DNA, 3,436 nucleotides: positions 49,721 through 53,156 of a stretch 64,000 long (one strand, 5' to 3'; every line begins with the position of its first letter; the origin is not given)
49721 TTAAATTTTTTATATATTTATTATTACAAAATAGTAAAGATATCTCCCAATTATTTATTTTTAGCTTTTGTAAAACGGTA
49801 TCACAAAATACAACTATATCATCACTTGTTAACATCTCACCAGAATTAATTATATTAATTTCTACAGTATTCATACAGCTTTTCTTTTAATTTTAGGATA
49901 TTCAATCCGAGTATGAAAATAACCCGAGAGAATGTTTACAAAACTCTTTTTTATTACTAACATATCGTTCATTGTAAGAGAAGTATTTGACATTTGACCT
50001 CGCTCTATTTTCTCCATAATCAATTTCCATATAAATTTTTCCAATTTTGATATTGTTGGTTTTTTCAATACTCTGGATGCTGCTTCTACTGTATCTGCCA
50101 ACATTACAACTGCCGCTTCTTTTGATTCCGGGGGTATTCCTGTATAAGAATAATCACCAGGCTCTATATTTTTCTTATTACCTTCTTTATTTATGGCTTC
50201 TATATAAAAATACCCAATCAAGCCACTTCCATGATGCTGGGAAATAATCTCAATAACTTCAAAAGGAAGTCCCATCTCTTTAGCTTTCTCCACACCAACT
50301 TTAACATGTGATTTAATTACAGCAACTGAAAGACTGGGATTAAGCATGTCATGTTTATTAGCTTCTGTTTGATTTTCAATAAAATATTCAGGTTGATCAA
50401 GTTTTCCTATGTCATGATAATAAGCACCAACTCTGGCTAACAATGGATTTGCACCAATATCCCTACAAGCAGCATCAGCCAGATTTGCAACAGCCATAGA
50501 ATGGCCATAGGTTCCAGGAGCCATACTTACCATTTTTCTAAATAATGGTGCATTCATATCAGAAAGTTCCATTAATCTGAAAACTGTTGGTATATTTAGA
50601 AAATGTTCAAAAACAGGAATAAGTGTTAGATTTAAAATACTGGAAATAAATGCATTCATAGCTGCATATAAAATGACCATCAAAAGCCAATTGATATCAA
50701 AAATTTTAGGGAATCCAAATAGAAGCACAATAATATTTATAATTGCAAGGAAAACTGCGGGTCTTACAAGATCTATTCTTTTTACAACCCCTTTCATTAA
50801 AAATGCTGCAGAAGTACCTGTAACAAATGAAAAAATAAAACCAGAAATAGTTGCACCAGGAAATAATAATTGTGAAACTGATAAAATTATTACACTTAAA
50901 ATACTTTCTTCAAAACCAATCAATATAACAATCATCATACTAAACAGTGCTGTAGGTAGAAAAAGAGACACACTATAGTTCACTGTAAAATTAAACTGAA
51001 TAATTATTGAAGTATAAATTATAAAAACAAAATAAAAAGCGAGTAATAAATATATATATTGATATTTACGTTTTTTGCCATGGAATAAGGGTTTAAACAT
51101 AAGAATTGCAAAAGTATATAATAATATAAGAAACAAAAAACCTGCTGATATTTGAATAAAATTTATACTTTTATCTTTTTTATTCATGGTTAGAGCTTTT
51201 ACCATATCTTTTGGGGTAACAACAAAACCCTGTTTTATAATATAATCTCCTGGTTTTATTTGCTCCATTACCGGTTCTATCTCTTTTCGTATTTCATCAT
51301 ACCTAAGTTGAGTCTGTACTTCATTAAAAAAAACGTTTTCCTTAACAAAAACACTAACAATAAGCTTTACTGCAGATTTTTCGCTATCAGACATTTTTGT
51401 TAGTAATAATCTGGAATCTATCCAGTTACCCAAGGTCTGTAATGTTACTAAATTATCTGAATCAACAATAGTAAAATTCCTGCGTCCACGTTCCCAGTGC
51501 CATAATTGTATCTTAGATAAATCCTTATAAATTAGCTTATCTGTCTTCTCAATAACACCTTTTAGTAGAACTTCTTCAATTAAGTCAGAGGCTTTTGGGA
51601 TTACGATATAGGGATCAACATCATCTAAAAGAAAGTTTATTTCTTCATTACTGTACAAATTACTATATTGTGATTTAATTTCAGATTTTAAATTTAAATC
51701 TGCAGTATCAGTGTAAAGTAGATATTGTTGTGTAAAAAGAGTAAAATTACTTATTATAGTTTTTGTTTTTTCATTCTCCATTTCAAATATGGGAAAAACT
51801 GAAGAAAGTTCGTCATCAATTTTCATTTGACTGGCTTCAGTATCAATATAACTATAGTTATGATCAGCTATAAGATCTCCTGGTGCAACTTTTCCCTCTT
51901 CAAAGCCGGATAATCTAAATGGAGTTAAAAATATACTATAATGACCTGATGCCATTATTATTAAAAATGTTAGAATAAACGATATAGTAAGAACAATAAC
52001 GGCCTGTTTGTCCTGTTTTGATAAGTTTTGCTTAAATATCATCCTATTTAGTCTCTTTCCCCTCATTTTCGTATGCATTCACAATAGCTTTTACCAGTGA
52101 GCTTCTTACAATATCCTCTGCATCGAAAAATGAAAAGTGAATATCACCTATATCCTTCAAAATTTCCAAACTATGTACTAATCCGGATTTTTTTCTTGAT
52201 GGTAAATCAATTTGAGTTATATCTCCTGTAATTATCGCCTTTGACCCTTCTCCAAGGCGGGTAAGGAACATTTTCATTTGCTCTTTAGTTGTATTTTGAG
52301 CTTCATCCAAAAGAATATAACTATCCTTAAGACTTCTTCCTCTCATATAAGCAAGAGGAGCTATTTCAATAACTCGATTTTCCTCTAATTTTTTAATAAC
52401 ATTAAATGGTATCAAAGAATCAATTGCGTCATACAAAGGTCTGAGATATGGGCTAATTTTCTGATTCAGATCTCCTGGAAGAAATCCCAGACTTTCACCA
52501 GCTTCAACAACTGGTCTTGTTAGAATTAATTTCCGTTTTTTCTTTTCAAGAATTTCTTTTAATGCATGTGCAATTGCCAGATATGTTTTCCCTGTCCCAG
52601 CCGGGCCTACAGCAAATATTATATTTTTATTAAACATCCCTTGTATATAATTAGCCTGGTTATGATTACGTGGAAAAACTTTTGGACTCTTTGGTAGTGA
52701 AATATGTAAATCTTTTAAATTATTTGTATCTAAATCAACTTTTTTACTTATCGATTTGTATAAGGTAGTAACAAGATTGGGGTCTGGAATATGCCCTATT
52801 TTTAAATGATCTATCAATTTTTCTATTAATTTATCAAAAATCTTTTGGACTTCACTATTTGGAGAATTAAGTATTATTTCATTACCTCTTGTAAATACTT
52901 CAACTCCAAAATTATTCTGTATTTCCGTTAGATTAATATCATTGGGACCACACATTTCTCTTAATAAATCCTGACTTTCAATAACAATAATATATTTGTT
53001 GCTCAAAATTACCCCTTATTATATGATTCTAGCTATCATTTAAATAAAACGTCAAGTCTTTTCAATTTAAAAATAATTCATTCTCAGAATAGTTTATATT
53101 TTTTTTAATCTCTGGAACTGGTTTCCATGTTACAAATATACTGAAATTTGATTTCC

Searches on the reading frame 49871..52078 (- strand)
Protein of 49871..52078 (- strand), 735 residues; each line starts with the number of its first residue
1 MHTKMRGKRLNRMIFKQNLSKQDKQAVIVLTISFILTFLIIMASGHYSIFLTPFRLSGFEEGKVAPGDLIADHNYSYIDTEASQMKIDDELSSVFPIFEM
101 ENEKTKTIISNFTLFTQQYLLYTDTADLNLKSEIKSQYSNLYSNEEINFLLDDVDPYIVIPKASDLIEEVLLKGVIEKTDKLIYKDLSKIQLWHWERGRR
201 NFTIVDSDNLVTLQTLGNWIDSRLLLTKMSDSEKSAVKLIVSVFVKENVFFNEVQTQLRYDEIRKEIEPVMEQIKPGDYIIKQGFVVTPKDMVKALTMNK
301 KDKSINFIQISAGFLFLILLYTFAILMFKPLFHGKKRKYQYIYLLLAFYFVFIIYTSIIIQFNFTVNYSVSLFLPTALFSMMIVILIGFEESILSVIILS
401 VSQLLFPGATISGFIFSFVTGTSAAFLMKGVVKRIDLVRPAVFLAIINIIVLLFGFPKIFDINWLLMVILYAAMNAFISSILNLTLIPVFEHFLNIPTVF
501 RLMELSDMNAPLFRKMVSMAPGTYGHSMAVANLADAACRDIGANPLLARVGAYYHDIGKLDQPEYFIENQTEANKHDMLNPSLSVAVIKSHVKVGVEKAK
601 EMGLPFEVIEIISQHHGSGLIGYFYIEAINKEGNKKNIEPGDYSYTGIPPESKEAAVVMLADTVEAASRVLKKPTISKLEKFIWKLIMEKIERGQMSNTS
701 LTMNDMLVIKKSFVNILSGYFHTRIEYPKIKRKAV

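Call 62: search_protein_families(library=pfam, proteins=[window:49871-52078:-], max_evalue=0.000001)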
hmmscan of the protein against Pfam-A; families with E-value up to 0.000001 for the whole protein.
window:49871-52078:- (735 aa): 3 families
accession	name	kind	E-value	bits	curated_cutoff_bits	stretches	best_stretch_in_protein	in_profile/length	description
PF07697.16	7TMR-HDED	-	1.8e-24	87.4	27.6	1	61-294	2-216/224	7TM-HD extracellular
PF01966.28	HD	-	2.6e-19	70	22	1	523-666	1-115/116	HD domain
PF07698.17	7TM-7TMR_HD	-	4.7e-14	53.2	29.4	1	312-498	5-190/190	7TM receptor with intracellular HD hydrolase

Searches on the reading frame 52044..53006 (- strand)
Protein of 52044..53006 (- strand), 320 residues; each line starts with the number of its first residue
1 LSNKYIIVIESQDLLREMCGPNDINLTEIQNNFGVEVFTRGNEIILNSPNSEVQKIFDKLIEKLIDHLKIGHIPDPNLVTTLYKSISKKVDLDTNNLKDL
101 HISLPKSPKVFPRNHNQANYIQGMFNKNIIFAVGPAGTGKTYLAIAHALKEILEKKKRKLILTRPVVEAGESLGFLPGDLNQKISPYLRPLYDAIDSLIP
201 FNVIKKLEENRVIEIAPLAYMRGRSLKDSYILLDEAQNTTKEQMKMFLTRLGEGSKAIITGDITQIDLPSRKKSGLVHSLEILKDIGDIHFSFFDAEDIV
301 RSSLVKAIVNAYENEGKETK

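Call 62: search_protein_families(library=pfam, proteins=[window:52044-53006:-], max_evalue=0.000001)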
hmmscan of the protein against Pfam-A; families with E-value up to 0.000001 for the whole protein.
window:52044-53006:- (320 aa): 2 families
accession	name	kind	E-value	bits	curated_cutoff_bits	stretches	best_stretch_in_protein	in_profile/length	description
PF02562.22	PhoH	-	4.2e-86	288.1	27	1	110-313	2-205/205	PhoH-like protein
PF13604.12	AAA_30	-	3.6e-08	33.8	27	1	114-266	3-128/191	AAA domain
